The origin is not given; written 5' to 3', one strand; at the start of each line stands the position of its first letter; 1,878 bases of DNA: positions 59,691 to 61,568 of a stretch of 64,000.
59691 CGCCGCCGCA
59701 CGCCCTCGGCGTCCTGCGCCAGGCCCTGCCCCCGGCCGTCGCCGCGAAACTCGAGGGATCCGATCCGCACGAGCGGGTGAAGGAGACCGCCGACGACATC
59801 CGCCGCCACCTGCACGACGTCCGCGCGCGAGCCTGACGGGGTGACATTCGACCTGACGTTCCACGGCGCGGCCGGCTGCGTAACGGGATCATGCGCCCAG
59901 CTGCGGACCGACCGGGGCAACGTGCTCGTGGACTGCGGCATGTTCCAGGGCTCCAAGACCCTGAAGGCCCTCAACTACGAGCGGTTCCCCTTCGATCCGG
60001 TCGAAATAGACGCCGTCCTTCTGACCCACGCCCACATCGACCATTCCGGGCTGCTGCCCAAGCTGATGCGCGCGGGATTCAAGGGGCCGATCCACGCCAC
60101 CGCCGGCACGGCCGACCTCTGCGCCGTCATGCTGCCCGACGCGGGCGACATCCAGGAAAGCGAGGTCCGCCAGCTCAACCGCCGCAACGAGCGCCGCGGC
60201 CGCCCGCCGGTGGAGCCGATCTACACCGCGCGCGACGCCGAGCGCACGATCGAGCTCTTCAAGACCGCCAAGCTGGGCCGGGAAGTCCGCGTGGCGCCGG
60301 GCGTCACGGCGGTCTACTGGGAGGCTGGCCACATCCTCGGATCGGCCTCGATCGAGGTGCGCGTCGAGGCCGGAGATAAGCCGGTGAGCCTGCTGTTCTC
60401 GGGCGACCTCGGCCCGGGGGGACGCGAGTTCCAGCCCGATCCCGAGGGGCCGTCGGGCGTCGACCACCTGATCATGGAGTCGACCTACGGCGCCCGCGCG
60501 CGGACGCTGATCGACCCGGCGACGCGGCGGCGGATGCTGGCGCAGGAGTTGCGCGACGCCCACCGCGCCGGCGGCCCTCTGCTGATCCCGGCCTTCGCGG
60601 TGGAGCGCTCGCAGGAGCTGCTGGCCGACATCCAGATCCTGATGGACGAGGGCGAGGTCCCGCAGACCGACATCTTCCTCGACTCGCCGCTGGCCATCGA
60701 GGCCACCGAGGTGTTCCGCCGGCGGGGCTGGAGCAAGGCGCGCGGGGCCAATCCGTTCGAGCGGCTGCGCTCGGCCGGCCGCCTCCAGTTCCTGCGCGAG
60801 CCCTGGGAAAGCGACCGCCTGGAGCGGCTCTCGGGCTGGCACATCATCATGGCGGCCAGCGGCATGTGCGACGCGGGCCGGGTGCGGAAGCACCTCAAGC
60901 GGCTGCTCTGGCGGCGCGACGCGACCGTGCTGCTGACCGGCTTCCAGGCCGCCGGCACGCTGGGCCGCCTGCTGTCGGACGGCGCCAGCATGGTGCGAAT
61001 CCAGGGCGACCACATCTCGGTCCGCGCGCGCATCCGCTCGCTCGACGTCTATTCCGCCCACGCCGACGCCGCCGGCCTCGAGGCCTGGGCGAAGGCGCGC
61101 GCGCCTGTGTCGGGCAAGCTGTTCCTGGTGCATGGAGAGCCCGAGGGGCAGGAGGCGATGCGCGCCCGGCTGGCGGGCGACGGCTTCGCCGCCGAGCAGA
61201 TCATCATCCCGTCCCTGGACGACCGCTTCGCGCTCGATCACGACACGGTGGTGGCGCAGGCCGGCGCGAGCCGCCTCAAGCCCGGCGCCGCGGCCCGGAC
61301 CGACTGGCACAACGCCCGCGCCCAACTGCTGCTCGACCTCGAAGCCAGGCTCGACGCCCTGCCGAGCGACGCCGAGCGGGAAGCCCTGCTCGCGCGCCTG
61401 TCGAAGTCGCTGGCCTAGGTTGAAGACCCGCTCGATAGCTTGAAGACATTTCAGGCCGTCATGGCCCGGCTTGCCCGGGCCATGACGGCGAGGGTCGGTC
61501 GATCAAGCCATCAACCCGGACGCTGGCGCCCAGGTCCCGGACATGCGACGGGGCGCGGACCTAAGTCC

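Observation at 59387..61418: Host-attachment (proposed eRF1-like) protein tightly linked to a beta-CASP RNase: candidate RNA/ribosome quality-control module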

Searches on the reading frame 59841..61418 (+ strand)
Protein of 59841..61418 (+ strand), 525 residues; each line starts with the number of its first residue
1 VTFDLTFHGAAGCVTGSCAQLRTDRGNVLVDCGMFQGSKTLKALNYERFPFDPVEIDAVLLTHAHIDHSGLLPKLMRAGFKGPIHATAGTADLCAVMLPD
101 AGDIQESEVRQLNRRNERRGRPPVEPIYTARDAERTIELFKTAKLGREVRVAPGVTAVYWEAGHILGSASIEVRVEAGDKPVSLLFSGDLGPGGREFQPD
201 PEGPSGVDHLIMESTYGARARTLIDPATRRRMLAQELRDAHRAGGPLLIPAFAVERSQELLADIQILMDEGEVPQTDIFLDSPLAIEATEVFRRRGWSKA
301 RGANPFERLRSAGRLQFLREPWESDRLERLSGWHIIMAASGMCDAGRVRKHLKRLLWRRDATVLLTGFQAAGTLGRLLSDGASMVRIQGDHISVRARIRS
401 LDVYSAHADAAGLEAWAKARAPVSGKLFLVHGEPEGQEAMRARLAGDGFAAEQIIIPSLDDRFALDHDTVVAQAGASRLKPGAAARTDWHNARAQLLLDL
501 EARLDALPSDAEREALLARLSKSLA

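Call 3: search_protein_families(library=pfam, proteins=[window:59841-61418:+], max_evalue=0.01)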
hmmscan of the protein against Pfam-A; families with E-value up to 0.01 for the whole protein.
window:59841-61418:+ (525 aa): 5 families
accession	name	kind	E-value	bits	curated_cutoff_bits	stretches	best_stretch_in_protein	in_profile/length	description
PF10996.14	Beta-Casp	-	2.6e-27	96.1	27.7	1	258-377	2-119/120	Beta-Casp domain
PF00753.33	Lactamase_B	-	8.5e-15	55.7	22.7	1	14-201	4-161/196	Metallo-beta-lactamase superfamily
PF07521.17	RMMBL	-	1e-11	45.1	21.6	1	392-448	2-57/63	Zn-dependent metallo-hydrolase RNA specificity domain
PF12706.13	Lactamase_B_2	-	7.7e-08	32.6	27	1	27-106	2-82/200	Beta-lactamase superfamily domain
PF16661.11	Lactamase_B_6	-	0.0001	22.2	27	1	21-169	2-145/193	Metallo-beta-lactamase superfamily domain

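Call 4: search_protein_families(library=ncbifam, proteins=[window:59841-61418:+], max_evalue=0.01)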
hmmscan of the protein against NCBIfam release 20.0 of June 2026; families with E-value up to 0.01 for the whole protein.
window:59841-61418:+ (525 aa): 26 families (the best 25 are shown)
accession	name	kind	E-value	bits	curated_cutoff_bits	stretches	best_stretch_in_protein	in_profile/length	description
NF045584.1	cas14_MBL_CASP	equivalog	6.9e-95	318.6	800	1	5-449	3-430/612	type VII CRISPR-associated protein Cas14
TIGR03675.1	arCOG00543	equivalog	7.1e-64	216.1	580.2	1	5-444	177-611/631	beta-CASP ribonuclease aCPSF1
NF033105.1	bla_subclass_B3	equivalog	2.1e-09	37.1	240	1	18-205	25-188/257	subclass B3 metallo-beta-lactamase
TIGR04122.1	Xnuc_lig_assoc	equivalog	4.1e-09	35.7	325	1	141-269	65-187/326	ligase-associated DNA damage response exonuclease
NF040644.1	blaPAM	exception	5.7e-07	28.9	615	1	16-78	57-118/287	PAM family subclass B3 metallo-beta-lactamase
NF000439.2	blaAIM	exception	3.1e-06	27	675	1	17-105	59-145/303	AIM family subclass B3 metallo-beta-lactamase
NF033106.1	blaL1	exception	3.2e-05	23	560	1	21-92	64-133/290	L1 family subclass B3 metallo-beta-lactamase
NF000438.2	blaPOM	exception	5e-05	22.6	610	1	6-78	49-118/286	POM family subclass B3 metallo-beta-lactamase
NF012229.1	bla_class_B_core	domain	5.4e-05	23.4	100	1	21-91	20-85/139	metallo-beta-lactamase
NF000454.2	blaCPS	exception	0.00013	21.7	620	1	21-75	57-110/290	CPS family subclass B3 metallo-beta-lactamase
NF047896.1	blaMIM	exception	0.00014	21.4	640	1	20-108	74-160/306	MIM family subclass B3 metallo-beta-lactamase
NF040874.1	blaPJM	exception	0.00019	21.1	630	1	17-89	59-129/301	PJM family subclass B3 metallo-beta-lactamase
NF012101.1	blaGOB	exception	0.00019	20.8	560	1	21-75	57-110/290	GOB family subclass B3 metallo-beta-lactamase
NF008887.0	PRK11921.1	equivalog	0.00029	19.8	635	1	51-92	67-108/396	anaerobic nitric oxide reductase flavorubredoxin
NF000459.2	blaSPG-1_fam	exception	0.0003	20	550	1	17-95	52-129/285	SPG-1 family subclass B3 metallo-beta-lactamase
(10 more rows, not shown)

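Call 7: search_solved_structures(query=window:59841-61418:+, max_evalue=0.001)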
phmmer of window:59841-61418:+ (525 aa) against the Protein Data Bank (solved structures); distinct sequences matched with E-value up to 0.001: 38.
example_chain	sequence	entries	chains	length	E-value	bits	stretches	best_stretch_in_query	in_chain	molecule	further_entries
2dkf_A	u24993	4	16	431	1.3e-56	195.5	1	8-445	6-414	metallo-beta-lactamase superfamily protein | Ribonuclease TTHA0252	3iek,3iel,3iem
3idz_A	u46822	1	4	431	4.6e-56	193.7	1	8-445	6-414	Ribonuclease TTHA0252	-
3ie0_A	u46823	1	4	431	7.2e-56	193.1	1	8-445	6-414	Ribonuclease TTHA0252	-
3ie2_A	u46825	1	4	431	2.1e-55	191.6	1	8-440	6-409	Ribonuclease TTHA0252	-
3a4y_A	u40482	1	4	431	3.1e-55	191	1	8-445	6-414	Ribonuclease TTHA0252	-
3ie1_A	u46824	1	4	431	3.7e-55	190.7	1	8-445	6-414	Ribonuclease TTHA0252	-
2ycb_A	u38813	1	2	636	1.2e-41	146.2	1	8-433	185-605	CLEAVAGE AND POLYADENYLATION SPECIFICITY FACTOR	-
8yhd_H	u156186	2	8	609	3e-41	144.9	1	6-446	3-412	a protein | Cas14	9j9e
8yhe_H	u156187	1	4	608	6.5e-40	140.5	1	6-446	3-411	protein structure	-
2xr1_A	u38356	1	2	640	1.5e-39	139.3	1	10-435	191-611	CLEAVAGE AND POLYADENYLATION SPECIFICITY FACTOR 100 KD SUBUNIT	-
21bh_H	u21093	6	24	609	9.6e-39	136.6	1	6-446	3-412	a protein | Protein structure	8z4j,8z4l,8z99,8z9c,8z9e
3af5_A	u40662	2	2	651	7.3e-34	120.5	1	17-435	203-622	Putative uncharacterized protein PH1404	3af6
9bct_J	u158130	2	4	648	5.4e-32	114.3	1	17-434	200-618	Transcription termination factor FttA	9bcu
2i7t_A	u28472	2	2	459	4.9e-28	101.3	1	10-444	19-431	Cleavage and polyadenylation specificity factor 73 kDa subunit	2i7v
6m8q_A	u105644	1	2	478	5.8e-28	101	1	10-444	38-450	Cleavage and polyadenylation specificity factor subunit 3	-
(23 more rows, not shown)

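Call 25: search_solved_structures(query=window:59841-61418:+, max_evalue=1e-50, show_alignments=1)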
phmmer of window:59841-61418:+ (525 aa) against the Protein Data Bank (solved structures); distinct sequences matched with E-value up to 1e-50: 6.
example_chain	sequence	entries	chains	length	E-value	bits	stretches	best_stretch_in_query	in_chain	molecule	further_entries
2dkf_A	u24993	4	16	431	1.3e-56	195.5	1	8-445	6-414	metallo-beta-lactamase superfamily protein | Ribonuclease TTHA0252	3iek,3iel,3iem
3idz_A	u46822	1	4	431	4.6e-56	193.7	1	8-445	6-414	Ribonuclease TTHA0252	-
3ie0_A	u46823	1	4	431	7.2e-56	193.1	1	8-445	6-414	Ribonuclease TTHA0252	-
3ie2_A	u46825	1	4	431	2.1e-55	191.6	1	8-440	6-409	Ribonuclease TTHA0252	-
3a4y_A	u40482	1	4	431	3.1e-55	191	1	8-445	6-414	Ribonuclease TTHA0252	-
3ie1_A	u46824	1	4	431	3.7e-55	190.7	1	8-445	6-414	Ribonuclease TTHA0252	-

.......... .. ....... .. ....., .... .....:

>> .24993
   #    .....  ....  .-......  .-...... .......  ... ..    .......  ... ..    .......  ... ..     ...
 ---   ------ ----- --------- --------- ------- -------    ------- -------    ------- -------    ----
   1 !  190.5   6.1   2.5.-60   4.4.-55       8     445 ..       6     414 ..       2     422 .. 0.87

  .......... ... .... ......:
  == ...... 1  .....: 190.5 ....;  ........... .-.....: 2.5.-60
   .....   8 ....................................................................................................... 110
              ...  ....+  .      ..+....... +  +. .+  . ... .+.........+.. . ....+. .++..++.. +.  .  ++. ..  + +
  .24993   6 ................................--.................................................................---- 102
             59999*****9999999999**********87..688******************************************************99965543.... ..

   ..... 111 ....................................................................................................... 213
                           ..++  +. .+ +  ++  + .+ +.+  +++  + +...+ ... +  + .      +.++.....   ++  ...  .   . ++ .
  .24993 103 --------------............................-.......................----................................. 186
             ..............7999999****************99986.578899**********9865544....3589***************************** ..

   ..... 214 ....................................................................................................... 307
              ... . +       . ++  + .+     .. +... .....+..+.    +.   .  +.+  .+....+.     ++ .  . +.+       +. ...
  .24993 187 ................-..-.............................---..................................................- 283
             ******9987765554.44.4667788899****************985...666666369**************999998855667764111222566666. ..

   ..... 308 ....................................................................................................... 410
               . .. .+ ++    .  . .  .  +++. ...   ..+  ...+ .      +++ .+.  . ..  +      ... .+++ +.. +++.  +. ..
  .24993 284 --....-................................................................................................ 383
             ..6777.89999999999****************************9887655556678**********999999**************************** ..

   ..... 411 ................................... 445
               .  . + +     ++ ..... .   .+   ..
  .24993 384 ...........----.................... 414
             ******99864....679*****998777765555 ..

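Call 27: find_homologous_proteins(query=window:59841-61418:+, max_evalue=1e-20)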
Query window:59841-61418:+ (525 aa): 8000 proteins with E <= 1e-20 among 8000 candidates; the best 120 are listed.
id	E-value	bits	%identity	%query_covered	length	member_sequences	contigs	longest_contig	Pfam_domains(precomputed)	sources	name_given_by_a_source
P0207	0.0e+0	1159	99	100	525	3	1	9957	PF12706.14,PF07521.18,PF10996.15,PF00753.34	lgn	-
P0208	8.7e-296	1000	84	100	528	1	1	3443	PF12706.14,PF07521.18,PF10996.15,PF00753.34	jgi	jgi:metallo-beta-lactamase family protein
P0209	2.0e-279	946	81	97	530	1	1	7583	PF12706.14,PF07521.18,PF10996.15,PF00753.34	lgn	-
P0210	4.8e-278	941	79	100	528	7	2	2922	PF12706.14,PF16661.12,PF07521.18,PF10996.15,PF00753.34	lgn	-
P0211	4.7e-272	921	77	100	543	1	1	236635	PF12706.14,PF16661.12,PF07521.18,PF10996.15,PF00753.34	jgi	jgi:metallo-beta-lactamase family protein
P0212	5.8e-270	914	76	100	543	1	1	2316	PF12706.14,PF16661.12,PF07521.18,PF10996.15,PF00753.34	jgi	-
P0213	2.6e-269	912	77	100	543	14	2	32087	PF12706.14,PF16661.12,PF23023.2,PF07521.18,PF10996.15,PF00753.34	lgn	-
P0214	1.1e-268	910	77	100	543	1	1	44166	PF12706.14,PF07521.18,PF10996.15,PF00753.34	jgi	jgi:metallo-beta-lactamase family protein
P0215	4.5e-268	908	77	100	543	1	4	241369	PF12706.14,PF16661.12,PF07521.18,PF10996.15,PF00753.34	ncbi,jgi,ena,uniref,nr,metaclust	ncbi:MAG: MBL fold metallo-hydrolase [Phenylobacterium sp. RIFCSPHIGHO2_01_FULL_69_31]|uniref:MBL fo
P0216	1.4e-267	906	76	100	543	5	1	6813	PF12706.14,PF16661.12,PF23023.2,PF07521.18,PF10996.15,PF00753.34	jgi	-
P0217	2.1e-266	903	76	100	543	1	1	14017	PF12706.14,PF07521.18,PF10996.15,PF00753.34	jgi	jgi:metallo-beta-lactamase family protein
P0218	4.7e-266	901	76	100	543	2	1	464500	PF12706.14,PF16661.12,PF23023.2,PF07521.18,PF10996.15,PF00753.34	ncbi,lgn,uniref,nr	ncbi:MAG: MBL fold metallo-hydrolase [Phenylobacterium sp.]|uniref:MBL fold metallo-hydrolase n=1 Ta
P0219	6.9e-266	901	77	100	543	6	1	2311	PF12706.14,PF16661.12,PF07521.18,PF10996.15,PF00753.34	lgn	-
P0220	5.3e-265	898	76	98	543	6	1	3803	PF12706.14,PF16661.12,PF07521.18,PF10996.15,PF00753.34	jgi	jgi:metallo-beta-lactamase family protein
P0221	2.4e-264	896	76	100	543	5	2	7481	PF12706.14,PF16661.12,PF23023.2,PF07521.18,PF10996.15,PF00753.34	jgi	-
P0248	3.7e-257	872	74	100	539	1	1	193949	PF12706.14,PF16661.12,PF07521.18,PF10996.15,PF00753.34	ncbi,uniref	ncbi:MBL fold metallo-hydrolase RNA specificity domain-containing protein [Phenylobacterium sp.]|uni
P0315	2.2e-239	813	69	100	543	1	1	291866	PF12706.14,PF16661.12,PF07521.18,PF10996.15,PF00753.34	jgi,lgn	jgi:metallo-beta-lactamase family protein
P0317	4.0e-239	813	70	99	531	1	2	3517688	PF12706.14,PF16661.12,PF23023.2,PF07521.18,PF10996.15,PF00753.34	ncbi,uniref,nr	ncbi:MBL fold metallo-hydrolase [Phenylobacterium soli]|uniref:MBL fold metallo-hydrolase n=1 Tax=Ph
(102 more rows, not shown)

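Call 28: find_encoding_contigs(protein=P0315, flank=6000, max_places=2)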
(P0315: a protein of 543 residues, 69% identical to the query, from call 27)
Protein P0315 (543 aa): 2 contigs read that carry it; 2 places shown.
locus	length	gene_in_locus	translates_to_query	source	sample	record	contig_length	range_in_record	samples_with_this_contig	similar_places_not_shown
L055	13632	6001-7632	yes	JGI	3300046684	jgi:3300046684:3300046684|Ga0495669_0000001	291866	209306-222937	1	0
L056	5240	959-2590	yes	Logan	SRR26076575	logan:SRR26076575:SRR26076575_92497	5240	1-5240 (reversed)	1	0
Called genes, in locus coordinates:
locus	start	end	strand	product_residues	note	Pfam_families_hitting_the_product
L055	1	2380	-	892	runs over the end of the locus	PF02629:CoA_binding (weak), PF13380:CoA_binding_2, PF13607:Succ_CoA_lig, PF19045:Ligase_CoA_2, PF13549:ATP-grasp_5, PF13302:Acetyltransf_3, PF00583:Acetyltransf_1, PF13508:Acetyltransf_7 (weak)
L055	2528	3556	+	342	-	PF08240:ADH_N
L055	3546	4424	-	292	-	PF00582:Usp (faint)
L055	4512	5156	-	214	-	PF00027:cNMP_binding, PF13545:HTH_Crp_2, PF00325:Crp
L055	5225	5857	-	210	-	PF02525:Flavodoxin_2, PF03358:FMN_red (weak)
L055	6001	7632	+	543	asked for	PF00753:Lactamase_B, PF12706:Lactamase_B_2, PF16661:Lactamase_B_6 (weak), PF10996:Beta-Casp, PF07521:RMMBL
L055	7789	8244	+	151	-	PF11563:Protoglobin (weak), PF00042:Globin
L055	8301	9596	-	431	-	PF00067:p450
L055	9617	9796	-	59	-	-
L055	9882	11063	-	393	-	PF08028:Acyl-CoA_dh_2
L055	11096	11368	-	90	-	-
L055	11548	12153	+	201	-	PF00072:Response_reg, PF08281:Sigma70_r4_2 (weak), PF00196:GerE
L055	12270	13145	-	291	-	PF00582:Usp (weak)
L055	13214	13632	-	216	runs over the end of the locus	PF04972:BON, PF21937:Yop-YscD_ppl_2nd (faint), PF04972:BON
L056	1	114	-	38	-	?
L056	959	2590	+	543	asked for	PF00753:Lactamase_B, PF12706:Lactamase_B_2, PF16661:Lactamase_B_6 (weak), PF10996:Beta-Casp, PF07521:RMMBL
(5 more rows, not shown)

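Call 29: find_encoding_contigs(protein=P0248, flank=6000, max_places=2)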
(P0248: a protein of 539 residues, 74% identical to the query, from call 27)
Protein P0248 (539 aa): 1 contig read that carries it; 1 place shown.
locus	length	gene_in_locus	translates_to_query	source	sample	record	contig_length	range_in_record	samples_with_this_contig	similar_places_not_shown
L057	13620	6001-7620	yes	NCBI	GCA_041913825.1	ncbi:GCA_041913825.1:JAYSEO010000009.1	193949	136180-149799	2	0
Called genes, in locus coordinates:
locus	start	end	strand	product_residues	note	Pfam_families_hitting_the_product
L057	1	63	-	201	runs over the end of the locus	PF00072:Response_reg, PF08281:Sigma70_r4_2 (weak), PF00196:GerE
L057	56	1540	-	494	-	PF13493:DUF4118, PF00989:PAS, PF08448:PAS_4, PF13188:PAS_8 (weak), PF13426:PAS_9, PF00512:HisKA (weak), PF02518:HATPase_c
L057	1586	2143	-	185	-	PF03729:DUF308 (faint)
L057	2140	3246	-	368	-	PF01594:AI-2E_transport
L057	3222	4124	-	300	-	PF00582:Usp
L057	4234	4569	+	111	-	PF00034:Cytochrom_C (weak), PF13442:Cytochrome_CBB3 (weak)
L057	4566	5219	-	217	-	PF00027:cNMP_binding, PF13545:HTH_Crp_2, PF00325:Crp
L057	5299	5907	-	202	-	PF02525:Flavodoxin_2, PF03358:FMN_red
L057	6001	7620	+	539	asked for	PF00753:Lactamase_B, PF12706:Lactamase_B_2, PF16661:Lactamase_B_6, PF10996:Beta-Casp, PF07521:RMMBL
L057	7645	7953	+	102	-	-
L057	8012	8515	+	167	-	-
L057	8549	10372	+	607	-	PF00512:HisKA, PF02518:HATPase_c, PF00072:Response_reg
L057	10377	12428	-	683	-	PF26549:Tricorn_N, PF00930:DPPIV_N, PF26549:Tricorn_N, PF07676:PD40 (weak), PF05448:AXE1 (weak), PF20434:BD-FAE (weak), PF07859:Abhydrolase_3 (weak), PF00326:Peptidase_S9, +2 more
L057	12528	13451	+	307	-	PF00072:Response_reg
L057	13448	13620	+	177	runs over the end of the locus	PF01590:GAF, PF13185:GAF_2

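Call 30: find_encoding_contigs(protein=P0317, flank=6000, max_places=2)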
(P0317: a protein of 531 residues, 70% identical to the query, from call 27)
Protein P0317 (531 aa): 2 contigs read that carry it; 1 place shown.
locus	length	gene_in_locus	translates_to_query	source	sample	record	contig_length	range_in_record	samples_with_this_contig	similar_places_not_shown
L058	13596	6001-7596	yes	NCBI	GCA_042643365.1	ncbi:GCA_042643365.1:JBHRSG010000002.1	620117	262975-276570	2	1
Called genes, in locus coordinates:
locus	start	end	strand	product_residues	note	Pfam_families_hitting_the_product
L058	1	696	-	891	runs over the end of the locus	PF02629:CoA_binding, PF13380:CoA_binding_2, PF13607:Succ_CoA_lig, PF19045:Ligase_CoA_2, PF13549:ATP-grasp_5, PF13302:Acetyltransf_3, PF00583:Acetyltransf_1, PF13508:Acetyltransf_7 (faint)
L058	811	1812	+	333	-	PF08240:ADH_N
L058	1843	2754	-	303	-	PF00582:Usp (faint)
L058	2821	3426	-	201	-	PF02525:Flavodoxin_2, PF03358:FMN_red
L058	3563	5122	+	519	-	PF02885:Glycos_trans_3N, PF00591:Glycos_transf_3, PF07831:PYNP_C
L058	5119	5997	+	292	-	PF13793:Pribosyltran_N, PF00156:Pribosyltran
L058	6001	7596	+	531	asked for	PF00753:Lactamase_B, PF12706:Lactamase_B_2 (weak), PF16661:Lactamase_B_6 (weak), PF23023:Anti-Pycsar_Apyc1 (faint), PF10996:Beta-Casp, PF07521:RMMBL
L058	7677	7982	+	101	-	-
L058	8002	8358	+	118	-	PF00034:Cytochrom_C, PF13442:Cytochrome_CBB3 (weak)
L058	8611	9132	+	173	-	-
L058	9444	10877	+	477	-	PF20142:Scaffold, PF01471:PG_binding_1, PF03734:YkuD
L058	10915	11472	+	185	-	PF05951:Peptidase_M15_2, PF08291:Peptidase_M15_3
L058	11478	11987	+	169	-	PF00293:NUDIX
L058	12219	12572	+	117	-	PF13560:HTH_31, PF13443:HTH_26, PF01381:HTH_3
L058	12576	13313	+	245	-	PF03472:Autoind_bind, PF00196:GerE, PF08281:Sigma70_r4_2 (weak)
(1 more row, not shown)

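Call 59: search_protein_families(library=padloc, proteins=[window:59841-61418:+], max_evalue=0.01)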
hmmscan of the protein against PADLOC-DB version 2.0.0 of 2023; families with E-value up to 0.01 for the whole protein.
window:59841-61418:+ (525 aa): 0 families

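Call 70: predict_structure(alignment_id=A7)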
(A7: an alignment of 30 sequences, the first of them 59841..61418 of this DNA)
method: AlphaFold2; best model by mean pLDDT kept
length: 525 residues; sequences in the alignment: 30
mean_pLDDT: 81.9   pTM: 0.83
mean pLDDT of the five models: 81.9, 81.7, 80.9, 78.8, 75.8
residues with pLDDT >= 90: 196; 70-90: 239; 50-70: 70; < 50: 20
segments of 3 or more residues with pLDDT < 50: 11-14, 34-41, 192-194, 343-346
pLDDT, mean of each block of 10 residues (from residue 1): 83 65 94 54 65 94 73 89 92 82 78 86 87 92 94 96 72 90 86 52 88 80 82 95 90 72 92 94 79 78 82 84 78 83 52 84 78 71 75 87 76 87 92 82 93 89 89 77 59 74 91 96 91
secondary structure, 60 per line:
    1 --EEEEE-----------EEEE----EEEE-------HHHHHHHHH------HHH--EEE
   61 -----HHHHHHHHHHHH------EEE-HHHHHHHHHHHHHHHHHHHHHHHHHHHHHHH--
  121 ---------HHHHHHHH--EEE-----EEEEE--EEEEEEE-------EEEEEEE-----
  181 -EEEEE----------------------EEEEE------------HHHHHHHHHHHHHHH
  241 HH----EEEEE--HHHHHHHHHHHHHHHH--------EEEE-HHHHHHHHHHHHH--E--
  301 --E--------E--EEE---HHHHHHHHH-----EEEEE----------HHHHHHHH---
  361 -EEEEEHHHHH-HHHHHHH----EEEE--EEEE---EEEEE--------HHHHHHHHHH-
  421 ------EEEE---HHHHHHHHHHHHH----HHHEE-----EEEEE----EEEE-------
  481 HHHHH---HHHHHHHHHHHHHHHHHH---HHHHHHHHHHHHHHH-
elements in order: E3-7 E19-22 E27-30 H38-46 E58-60 H66-77 E84-86 H88-118 H130-137 E140-142 E148-152 E155-161 E169-175 E182-186 E209-213 H226-242 E247-251 H254-269 E278-281 H283-295 E315-317 H321-329 E335-339 H350-357 E362-366 H367-371 H373-379 E384-387 E390-393 E397-401 H410-419 E427-430 H434-446 E461-465 E470-473 H481-485 H489-506 H510-524
